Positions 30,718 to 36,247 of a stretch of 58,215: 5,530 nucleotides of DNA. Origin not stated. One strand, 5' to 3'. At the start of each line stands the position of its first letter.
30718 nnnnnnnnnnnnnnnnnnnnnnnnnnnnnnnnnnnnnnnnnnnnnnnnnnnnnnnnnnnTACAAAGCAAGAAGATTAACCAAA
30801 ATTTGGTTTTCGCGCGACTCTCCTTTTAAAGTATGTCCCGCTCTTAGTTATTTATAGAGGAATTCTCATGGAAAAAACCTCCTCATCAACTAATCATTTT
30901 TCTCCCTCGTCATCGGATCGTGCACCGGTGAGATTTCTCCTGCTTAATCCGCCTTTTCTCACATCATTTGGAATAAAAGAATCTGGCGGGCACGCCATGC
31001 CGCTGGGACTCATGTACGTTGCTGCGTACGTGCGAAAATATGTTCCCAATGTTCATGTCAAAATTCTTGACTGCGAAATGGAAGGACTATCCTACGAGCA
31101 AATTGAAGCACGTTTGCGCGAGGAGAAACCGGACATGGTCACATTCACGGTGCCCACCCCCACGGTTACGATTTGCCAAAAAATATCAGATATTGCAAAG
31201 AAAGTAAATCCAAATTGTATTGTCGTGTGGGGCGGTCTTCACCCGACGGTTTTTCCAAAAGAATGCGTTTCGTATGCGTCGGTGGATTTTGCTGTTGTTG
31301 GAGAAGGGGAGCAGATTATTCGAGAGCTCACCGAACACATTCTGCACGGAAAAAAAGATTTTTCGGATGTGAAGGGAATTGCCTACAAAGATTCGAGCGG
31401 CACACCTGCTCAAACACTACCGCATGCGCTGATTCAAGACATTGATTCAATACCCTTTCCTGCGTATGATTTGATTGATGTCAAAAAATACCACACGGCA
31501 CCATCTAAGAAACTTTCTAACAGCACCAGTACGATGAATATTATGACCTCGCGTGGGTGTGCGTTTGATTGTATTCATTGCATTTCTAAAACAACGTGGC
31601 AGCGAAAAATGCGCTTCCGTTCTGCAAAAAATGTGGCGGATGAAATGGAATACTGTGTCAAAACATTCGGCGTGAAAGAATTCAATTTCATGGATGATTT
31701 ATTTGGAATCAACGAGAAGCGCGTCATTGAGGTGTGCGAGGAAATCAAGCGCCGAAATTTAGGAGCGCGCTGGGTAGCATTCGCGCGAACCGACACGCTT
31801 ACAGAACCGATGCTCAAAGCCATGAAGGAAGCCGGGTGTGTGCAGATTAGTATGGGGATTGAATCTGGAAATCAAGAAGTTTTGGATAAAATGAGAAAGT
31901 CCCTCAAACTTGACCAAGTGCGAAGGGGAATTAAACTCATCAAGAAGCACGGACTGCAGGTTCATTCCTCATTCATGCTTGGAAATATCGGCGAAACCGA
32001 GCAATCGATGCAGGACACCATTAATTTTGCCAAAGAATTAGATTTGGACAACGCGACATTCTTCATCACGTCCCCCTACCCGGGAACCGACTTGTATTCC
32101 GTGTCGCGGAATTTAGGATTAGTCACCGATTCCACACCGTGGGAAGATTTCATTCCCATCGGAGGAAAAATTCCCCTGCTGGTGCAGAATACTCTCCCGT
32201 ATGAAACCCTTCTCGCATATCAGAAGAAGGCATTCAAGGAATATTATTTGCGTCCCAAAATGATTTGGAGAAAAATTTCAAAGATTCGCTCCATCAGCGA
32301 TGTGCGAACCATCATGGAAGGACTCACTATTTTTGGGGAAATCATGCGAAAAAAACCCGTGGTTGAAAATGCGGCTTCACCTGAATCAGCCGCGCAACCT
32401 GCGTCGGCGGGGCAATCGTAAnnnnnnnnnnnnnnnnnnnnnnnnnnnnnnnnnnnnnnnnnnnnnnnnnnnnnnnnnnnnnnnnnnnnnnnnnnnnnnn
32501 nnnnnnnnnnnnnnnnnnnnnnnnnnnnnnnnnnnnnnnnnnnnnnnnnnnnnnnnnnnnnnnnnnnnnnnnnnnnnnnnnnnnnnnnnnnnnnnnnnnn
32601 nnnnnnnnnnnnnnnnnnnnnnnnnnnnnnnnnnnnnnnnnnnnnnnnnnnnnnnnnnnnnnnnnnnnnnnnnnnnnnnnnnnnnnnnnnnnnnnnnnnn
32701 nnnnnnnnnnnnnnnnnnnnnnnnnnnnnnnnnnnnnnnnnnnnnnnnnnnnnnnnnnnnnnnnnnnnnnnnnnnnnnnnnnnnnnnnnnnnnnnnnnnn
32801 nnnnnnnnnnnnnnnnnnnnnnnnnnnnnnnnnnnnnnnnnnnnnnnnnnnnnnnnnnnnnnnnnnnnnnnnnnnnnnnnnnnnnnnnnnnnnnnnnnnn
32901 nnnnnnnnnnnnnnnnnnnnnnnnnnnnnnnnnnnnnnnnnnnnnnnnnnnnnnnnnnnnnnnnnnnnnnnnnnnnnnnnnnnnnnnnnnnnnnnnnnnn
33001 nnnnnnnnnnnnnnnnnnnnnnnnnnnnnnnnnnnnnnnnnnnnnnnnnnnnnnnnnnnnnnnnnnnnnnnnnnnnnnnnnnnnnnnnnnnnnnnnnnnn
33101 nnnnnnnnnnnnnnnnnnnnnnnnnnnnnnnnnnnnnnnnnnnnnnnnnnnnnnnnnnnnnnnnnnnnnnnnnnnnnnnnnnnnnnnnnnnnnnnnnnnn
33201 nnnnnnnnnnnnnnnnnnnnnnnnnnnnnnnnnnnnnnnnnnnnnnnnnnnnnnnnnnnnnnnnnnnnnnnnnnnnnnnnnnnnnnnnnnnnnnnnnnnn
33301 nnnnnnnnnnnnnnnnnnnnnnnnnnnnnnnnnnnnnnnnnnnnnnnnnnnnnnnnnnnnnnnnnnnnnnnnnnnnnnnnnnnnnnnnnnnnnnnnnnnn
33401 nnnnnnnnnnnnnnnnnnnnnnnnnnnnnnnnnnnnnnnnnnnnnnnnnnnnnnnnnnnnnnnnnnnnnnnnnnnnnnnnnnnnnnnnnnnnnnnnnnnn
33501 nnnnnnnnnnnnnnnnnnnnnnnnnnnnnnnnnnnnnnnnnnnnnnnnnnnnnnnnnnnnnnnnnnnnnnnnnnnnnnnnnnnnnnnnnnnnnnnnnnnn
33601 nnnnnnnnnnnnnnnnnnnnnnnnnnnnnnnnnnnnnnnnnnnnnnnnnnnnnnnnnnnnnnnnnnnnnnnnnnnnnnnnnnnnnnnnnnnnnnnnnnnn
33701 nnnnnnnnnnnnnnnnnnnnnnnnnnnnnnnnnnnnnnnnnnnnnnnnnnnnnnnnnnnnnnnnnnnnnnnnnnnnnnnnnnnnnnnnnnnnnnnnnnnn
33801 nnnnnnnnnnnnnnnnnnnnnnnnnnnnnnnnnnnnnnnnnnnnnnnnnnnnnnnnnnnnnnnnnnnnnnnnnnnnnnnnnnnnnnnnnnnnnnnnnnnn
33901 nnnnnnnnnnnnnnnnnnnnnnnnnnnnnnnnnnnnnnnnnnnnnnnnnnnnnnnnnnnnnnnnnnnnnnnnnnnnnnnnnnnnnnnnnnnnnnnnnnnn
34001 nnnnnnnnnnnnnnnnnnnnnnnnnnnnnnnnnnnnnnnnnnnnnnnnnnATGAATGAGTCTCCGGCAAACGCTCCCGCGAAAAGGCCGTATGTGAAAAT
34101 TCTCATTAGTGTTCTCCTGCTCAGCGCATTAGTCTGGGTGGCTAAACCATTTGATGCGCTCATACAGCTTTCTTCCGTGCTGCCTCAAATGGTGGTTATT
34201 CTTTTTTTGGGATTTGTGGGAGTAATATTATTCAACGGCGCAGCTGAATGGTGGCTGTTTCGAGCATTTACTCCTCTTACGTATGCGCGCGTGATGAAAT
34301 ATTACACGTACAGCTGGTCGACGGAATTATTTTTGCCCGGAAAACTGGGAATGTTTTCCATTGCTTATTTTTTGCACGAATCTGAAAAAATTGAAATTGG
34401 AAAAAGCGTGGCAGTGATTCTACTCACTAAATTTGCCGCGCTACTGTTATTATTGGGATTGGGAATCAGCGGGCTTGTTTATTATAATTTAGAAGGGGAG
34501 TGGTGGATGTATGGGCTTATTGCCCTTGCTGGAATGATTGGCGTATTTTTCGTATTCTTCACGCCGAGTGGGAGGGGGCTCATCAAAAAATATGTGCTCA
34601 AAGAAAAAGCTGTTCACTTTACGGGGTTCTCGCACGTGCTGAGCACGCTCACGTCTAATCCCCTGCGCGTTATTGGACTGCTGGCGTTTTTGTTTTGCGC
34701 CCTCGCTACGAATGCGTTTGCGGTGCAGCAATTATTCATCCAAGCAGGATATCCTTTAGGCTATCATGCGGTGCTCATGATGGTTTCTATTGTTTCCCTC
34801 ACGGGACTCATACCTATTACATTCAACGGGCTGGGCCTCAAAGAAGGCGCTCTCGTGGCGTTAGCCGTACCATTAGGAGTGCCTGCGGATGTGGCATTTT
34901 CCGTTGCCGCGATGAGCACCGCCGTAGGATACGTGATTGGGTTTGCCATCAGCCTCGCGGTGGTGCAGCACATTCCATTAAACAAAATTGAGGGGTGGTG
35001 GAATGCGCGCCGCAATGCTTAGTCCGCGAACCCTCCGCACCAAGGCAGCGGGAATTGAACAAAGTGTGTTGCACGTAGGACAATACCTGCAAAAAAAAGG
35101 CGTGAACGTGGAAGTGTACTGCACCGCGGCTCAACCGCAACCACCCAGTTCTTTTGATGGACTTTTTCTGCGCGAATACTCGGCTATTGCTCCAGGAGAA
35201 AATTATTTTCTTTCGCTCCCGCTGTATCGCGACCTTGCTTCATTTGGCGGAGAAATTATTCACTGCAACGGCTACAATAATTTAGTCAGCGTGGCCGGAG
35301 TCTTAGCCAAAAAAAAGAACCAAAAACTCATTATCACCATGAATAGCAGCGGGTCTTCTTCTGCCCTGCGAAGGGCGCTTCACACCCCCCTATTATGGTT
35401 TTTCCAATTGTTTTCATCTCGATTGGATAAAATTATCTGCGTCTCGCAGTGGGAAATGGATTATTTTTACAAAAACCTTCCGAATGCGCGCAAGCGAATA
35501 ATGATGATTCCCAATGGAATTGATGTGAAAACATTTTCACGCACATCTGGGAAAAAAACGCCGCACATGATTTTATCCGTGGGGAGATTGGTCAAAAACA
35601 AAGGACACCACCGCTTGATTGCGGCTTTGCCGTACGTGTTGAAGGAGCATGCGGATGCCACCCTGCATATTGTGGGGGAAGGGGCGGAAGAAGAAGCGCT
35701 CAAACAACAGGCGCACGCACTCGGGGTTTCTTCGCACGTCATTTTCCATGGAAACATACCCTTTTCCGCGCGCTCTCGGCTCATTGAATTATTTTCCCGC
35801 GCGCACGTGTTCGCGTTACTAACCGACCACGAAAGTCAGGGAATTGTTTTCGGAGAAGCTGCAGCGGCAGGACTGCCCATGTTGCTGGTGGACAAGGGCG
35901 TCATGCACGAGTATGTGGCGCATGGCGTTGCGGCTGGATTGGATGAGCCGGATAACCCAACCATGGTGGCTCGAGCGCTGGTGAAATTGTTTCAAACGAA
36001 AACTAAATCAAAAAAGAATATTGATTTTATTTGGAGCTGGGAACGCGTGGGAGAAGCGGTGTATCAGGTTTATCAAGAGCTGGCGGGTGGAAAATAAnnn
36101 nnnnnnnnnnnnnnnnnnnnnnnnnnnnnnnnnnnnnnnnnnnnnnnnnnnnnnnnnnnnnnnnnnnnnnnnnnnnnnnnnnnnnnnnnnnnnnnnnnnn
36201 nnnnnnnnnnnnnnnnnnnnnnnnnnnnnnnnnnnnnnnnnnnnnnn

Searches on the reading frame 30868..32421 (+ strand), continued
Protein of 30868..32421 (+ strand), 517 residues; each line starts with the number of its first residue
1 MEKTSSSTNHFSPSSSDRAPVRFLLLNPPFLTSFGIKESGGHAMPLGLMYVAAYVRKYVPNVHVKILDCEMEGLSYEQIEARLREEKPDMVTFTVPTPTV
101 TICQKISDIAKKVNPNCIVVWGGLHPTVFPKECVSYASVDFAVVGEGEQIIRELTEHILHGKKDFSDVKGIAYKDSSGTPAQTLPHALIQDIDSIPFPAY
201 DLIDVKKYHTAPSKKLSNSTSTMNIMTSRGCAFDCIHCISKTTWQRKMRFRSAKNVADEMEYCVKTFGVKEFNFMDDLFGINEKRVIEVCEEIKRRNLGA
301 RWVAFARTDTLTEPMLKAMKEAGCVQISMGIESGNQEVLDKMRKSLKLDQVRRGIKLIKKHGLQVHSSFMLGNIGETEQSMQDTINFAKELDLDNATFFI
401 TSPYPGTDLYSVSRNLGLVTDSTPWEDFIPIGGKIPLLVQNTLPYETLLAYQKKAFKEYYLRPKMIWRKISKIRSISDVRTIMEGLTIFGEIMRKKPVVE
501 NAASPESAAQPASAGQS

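Call 22: find_encoding_contigs(protein=P0239, flank=8000, max_places=1)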
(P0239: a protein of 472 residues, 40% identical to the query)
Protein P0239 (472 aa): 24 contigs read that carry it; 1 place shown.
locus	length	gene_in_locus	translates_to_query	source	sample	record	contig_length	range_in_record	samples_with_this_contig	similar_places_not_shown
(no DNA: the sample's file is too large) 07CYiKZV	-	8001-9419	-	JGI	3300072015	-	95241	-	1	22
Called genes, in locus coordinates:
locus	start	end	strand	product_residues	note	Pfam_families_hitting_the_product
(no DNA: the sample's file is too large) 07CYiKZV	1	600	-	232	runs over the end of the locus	PF01209:Ubie_methyltran, PF13489:Methyltransf_23, PF07021:MetW (weak), PF13847:Methyltransf_31, PF08241:Methyltransf_11, PF08242:Methyltransf_12, PF13649:Methyltransf_25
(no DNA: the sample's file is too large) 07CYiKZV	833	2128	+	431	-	PF03721:UDPG_MGDP_dh_N, PF00984:UDPG_MGDP_dh, PF03720:UDPG_MGDP_dh_C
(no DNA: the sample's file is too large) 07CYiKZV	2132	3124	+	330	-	PF00106:adh_short (faint), PF01073:3Beta_HSD, PF01370:Epimerase, PF02719:Polysacc_synt_2, PF04321:RmlD_sub_bind, PF07993:NAD_binding_4, PF08659:KR (weak), PF16363:GDP_Man_Dehyd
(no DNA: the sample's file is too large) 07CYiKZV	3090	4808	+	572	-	PF25840:Ulvan_lyase_N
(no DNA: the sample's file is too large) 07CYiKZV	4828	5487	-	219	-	PF13489:Methyltransf_23, PF05219:DREV (weak), PF13847:Methyltransf_31, PF08241:Methyltransf_11, PF08242:Methyltransf_12, PF13649:Methyltransf_25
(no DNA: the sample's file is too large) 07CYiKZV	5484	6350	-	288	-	PF00535:Glycos_transf_2, PF10111:Glyco_tranf_2_2 (weak)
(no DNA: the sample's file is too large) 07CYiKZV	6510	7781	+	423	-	PF03446:NAD_binding_2 (weak), PF03721:UDPG_MGDP_dh_N, PF00984:UDPG_MGDP_dh, PF03720:UDPG_MGDP_dh_C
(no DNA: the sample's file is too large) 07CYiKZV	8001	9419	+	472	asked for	PF02310:B12-binding, PF04055:Radical_SAM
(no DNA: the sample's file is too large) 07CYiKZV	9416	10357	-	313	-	PF03706:LPG_synthase_TM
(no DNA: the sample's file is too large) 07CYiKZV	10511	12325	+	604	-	-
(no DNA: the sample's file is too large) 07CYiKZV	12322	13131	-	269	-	PF13641:Glyco_tranf_2_3, PF00535:Glycos_transf_2, PF10111:Glyco_tranf_2_2 (weak)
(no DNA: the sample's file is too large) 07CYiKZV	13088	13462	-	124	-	PF05523:FdtA, PF14667:Polysacc_synt_C, PF07883:Cupin_2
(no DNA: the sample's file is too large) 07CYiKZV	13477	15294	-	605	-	PF13231:PMT_2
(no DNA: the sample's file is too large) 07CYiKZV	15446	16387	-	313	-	PF05368:NmrA (faint), PF01073:3Beta_HSD, PF01370:Epimerase, PF02719:Polysacc_synt_2, PF04321:RmlD_sub_bind, PF13460:NAD_binding_10, PF16363:GDP_Man_Dehyd, PF07993:NAD_binding_4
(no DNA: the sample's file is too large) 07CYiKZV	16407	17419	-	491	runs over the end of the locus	PF02310:B12-binding, PF04055:Radical_SAM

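Call 34: search_solved_structures(query=window:30868-32421:+, max_evalue=0.001)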
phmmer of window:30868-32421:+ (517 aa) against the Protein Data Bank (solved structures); distinct sequences matched with E-value up to 0.001: 7.
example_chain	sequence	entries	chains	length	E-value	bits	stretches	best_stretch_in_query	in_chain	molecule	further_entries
6fd2_B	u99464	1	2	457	2.7e-30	108.7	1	170-420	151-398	Putative apramycin biosynthetic oxidoreductase 4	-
9ccb_A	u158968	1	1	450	9.6e-21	77.2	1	127-412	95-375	Radical SAM core domain-containing protein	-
5ul2_A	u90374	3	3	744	7.9e-11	44.5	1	51-389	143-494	OxsB protein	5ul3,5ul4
7kdx_A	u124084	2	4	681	9.7e-10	40.9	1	103-387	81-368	Methyltransferase TokK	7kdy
6wte_A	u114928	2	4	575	1.8e-09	40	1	116-394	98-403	B12-binding domain-containing protein | Tryptophan-C2-methyltransferase containing B12-binding domain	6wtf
2qgq_A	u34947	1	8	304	2.6e-08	36.2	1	226-413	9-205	Protein TM_1862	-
4jc0_A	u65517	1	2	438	5.3e-08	35.2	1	226-413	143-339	Ribosomal protein S12 methylthiotransferase RimO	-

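Call 41: find_encoding_contigs(protein=P0176, flank=8000, max_places=1)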
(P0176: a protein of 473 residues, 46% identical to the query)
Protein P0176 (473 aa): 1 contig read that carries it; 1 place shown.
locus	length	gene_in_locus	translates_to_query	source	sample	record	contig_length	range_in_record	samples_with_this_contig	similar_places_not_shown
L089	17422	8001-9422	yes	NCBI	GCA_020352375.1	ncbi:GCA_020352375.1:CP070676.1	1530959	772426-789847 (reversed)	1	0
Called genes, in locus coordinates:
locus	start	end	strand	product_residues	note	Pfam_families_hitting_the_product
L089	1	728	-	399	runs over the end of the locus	PF01757:Acyl_transf_3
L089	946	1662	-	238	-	PF10988:DUF2807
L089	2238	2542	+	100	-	-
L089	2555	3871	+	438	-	PF01875:Memo, PF01871:AMMECR1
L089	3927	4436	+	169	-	-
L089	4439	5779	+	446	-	PF05496:RuvB_N, PF00158:Sigma54_activat (faint), PF13191:AAA_16 (faint), PF00004:AAA, PF13173:AAA_14, PF16193:AAA_assoc_2, PF12002:MgsA_C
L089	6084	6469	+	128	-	PF00702:Hydrolase, PF13419:HAD_2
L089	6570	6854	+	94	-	-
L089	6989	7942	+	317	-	PF04055:Radical_SAM, PF13186:SPASM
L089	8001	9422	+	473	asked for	PF02310:B12-binding, PF04055:Radical_SAM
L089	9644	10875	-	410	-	PF00142:Fer4_NifH (faint), PF00448:SRP54 (faint), PF01656:CbiA, PF02374:ArsA_ATPase, PF03029:ATP_bind_1 (faint), PF13614:AAA_31, PF01656:CbiA (weak), PF02374:ArsA_ATPase, +5 more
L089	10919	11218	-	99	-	PF06953:ArsD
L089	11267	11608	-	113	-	PF12840:HTH_20 (faint), PF01022:HTH_5 (weak)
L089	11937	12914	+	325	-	PF18030:Rimk_N, PF14397:ATPgrasp_ST (weak), PF02222:ATP-grasp (weak), PF02655:ATP-grasp_3, PF02955:GSH-S_ATP, PF08443:RimK, PF07478:Dala_Dala_lig_C (weak)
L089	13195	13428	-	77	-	-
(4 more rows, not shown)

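Call 43: search_protein_families(library=pfam, proteins=[L005:3771-5429:+, L005:6320-7936:+, L006:13403-15127:-, L006:15131-16903:-], max_evalue=0.01)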
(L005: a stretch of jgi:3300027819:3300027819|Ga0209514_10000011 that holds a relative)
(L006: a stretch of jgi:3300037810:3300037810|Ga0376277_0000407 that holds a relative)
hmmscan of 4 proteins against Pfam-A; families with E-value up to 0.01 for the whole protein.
L005:3771-5429:+ (552 aa): 0 families

L005:6320-7936:+ (538 aa): 0 families

L006:13403-15127:- (574 aa): 1 family
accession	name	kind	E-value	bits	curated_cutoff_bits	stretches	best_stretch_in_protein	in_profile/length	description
PF13231.12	PMT_2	-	0.0029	18.3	26.1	1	96-234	13-148/160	Dolichyl-phosphate-mannose-protein mannosyltransferase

L006:15131-16903:- (590 aa): 1 family
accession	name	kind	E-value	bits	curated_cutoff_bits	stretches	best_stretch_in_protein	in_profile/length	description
PF02366.24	PMT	-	4.2e-05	23.7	22.7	1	114-245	83-211/245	Dolichyl-phosphate-mannose-protein mannosyltransferase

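Call 78: find_related_loci(query=A6, collection=metagenome_contigs, flank=8000)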
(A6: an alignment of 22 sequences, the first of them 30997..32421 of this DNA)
Query A6 (474 aa) in metagenome_contigs; peptide patterns used: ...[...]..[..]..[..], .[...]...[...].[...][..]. (x = any residue, [..] = any of these).
600 stretches matched a pattern (row limit reached: there are more); 563 encode a relative of the query (tblastn E <= 1e-3); the best 80 are kept; 80 distinct loci.
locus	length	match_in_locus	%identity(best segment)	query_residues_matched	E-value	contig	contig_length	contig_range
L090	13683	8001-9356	46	1-453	2e-138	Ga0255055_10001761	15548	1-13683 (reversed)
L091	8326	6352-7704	43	1-452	3e-136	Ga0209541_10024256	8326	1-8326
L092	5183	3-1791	44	1-452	1e-137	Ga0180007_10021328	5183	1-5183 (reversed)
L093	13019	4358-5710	45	1-453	6e-136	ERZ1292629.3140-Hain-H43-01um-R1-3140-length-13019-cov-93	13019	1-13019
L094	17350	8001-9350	45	2-452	5e-135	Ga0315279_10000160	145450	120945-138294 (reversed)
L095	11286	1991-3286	45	20-452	2e-131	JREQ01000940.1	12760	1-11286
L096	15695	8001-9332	45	1-446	3e-130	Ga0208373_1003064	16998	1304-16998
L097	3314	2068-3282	45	1-406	1e-126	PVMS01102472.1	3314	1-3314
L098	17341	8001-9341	40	1-449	1e-112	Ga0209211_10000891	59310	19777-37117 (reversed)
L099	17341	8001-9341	40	1-449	2e-112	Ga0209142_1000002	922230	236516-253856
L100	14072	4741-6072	38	1-446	1e-104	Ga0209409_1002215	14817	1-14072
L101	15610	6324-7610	36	2-442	6e-88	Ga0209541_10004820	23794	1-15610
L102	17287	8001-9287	36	2-442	2e-87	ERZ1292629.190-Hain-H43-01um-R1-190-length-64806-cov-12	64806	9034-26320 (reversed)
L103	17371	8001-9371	43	2-463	2e-122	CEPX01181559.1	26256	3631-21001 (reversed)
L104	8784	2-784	48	192-452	1e-85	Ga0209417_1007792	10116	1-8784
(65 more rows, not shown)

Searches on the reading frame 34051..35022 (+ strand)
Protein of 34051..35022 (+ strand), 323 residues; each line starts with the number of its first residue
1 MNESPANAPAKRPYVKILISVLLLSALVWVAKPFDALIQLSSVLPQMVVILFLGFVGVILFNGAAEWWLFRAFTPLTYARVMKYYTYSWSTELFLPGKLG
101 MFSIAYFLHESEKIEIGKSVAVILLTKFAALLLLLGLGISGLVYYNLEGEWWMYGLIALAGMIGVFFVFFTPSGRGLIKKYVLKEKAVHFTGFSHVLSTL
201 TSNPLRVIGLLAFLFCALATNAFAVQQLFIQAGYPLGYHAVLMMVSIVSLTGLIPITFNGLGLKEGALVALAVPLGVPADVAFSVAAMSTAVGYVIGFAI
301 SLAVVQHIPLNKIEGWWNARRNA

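Call 4: search_protein_families(library=pfam, proteins=[window:34051-35022:+])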
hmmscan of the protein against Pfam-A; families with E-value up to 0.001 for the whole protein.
window:34051-35022:+ (323 aa): 1 family
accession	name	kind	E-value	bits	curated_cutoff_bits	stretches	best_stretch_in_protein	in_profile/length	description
PF03706.18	LPG_synthase_TM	-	7.7e-21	75.3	33.4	1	17-300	1-301/302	Lysylphosphatidylglycerol synthase TM region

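Call 16: search_protein_families(library=ncbifam, proteins=[window:34051-35022:+], max_evalue=0.00001)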
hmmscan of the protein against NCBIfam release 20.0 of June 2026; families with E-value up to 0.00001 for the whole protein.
window:34051-35022:+ (323 aa): 0 families

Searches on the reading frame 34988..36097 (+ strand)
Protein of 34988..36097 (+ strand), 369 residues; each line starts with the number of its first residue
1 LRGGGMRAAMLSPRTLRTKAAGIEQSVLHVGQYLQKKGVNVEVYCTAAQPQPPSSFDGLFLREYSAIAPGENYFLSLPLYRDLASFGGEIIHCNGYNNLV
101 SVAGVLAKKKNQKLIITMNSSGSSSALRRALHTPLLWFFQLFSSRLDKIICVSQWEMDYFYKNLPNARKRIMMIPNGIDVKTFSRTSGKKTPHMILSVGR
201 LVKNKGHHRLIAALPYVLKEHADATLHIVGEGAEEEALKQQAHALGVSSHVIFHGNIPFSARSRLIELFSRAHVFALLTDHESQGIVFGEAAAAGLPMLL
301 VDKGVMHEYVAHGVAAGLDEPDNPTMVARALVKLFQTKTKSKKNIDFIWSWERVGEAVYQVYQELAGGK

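Call 4: search_protein_families(library=pfam, proteins=[window:34988-36097:+])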
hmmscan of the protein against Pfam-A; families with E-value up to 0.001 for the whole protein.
window:34988-36097:+ (369 aa): 5 families
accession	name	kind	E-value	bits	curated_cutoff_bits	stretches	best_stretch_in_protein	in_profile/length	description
PF00534.26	Glycos_transf_1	-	5.2e-32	111.2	26.4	1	186-341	8-162/172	Glycosyl transferases group 1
PF13692.12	Glyco_trans_1_4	-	1.7e-26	93.6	27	1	194-336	3-141/142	Glycosyl transferases group 1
PF13439.12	Glyco_transf_4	-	6.7e-20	72.2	28.5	1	22-180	3-168/170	Glycosyltransferase Family 4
PF13579.12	Glyco_trans_4_4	-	3.4e-11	44.2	29.7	1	22-177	2-158/158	Glycosyl transferase 4-like domain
PF20706.3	GT4-conflict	-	6.8e-08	32.3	26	1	168-303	171-313/385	Family 4 Glycosyltransferase in conflict systems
